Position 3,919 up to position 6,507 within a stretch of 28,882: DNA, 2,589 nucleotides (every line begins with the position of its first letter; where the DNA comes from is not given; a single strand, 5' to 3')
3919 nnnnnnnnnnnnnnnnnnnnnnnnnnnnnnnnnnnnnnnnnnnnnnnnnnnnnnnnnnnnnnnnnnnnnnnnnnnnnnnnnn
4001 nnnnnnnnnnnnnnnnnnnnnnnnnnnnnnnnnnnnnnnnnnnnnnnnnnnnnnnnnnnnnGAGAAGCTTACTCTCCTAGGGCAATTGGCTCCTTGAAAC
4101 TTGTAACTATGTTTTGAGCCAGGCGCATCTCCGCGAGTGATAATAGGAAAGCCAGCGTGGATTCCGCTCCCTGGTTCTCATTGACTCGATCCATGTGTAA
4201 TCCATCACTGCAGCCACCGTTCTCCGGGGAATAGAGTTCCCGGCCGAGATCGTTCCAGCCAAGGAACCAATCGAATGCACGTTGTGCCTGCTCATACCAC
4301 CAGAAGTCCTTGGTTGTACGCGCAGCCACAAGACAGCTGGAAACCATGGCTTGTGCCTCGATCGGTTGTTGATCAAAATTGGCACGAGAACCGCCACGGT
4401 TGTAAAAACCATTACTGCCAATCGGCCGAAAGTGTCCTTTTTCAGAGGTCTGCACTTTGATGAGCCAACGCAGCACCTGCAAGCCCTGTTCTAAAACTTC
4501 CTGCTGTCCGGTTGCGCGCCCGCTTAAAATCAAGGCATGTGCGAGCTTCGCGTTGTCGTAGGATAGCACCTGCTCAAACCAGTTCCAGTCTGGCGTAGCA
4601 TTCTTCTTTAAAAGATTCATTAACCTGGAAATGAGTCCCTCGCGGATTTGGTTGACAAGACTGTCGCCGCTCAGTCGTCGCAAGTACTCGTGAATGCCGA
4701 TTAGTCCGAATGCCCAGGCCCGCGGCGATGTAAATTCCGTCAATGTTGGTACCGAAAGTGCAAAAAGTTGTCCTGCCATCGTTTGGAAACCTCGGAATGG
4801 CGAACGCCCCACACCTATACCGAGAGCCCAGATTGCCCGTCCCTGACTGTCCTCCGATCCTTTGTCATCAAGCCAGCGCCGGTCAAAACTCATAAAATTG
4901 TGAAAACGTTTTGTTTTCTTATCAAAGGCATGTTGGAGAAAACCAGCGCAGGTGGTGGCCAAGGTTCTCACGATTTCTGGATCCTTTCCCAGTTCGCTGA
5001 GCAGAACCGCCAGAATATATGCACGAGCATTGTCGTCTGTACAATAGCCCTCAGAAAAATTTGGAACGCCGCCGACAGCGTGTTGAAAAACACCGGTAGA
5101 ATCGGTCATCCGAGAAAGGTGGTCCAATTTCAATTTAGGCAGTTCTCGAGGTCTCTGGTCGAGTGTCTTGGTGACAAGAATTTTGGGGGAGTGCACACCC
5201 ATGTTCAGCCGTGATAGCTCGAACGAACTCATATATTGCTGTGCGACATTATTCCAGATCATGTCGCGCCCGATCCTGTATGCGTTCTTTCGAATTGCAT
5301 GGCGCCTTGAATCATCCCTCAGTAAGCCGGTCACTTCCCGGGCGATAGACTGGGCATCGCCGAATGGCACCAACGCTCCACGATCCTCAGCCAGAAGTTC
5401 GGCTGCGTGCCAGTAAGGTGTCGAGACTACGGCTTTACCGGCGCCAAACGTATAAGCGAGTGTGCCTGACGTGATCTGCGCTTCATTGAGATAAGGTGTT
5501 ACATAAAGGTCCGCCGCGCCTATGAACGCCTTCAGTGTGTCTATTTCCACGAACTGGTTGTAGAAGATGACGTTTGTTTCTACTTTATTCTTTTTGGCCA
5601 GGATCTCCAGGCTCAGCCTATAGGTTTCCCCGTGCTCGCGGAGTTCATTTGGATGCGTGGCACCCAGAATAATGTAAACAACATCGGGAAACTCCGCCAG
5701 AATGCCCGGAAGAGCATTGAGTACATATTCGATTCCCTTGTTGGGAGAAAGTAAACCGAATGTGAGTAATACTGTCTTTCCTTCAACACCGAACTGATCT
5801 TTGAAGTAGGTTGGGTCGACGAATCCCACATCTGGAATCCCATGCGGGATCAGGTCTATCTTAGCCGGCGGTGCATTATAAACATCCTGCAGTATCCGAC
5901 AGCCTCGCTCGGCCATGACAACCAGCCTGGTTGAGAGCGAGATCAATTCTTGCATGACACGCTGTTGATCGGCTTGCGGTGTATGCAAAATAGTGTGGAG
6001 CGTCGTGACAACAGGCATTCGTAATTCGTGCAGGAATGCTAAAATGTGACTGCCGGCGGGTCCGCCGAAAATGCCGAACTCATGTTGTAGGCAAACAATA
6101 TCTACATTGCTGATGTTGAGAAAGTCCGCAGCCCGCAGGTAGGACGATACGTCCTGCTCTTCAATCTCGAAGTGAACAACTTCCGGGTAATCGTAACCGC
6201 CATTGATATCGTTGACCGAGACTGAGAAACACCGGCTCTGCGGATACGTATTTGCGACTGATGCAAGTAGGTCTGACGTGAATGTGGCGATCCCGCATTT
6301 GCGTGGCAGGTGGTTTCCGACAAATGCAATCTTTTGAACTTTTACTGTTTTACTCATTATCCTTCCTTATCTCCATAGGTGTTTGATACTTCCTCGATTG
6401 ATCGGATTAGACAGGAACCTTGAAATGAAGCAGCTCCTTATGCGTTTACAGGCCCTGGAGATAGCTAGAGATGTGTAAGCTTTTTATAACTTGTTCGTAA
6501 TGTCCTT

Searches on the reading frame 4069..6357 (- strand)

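Call 12: search_protein_families(library=pfam, proteins=[window:4069-6357:-])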
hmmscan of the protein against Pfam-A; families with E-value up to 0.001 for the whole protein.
window:4069-6357:- (762 aa): 3 families
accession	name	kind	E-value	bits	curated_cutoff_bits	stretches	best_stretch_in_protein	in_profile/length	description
PF00534.26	Glycos_transf_1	-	2.5e-16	60.1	26.4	1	188-361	9-171/172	Glycosyl transferases group 1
PF13692.12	Glyco_trans_1_4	-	3.8e-15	56.8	27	1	195-348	2-142/142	Glycosyl transferases group 1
PF13439.12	Glyco_transf_4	-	4.9e-07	30.4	28.5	1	71-174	59-166/170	Glycosyltransferase Family 4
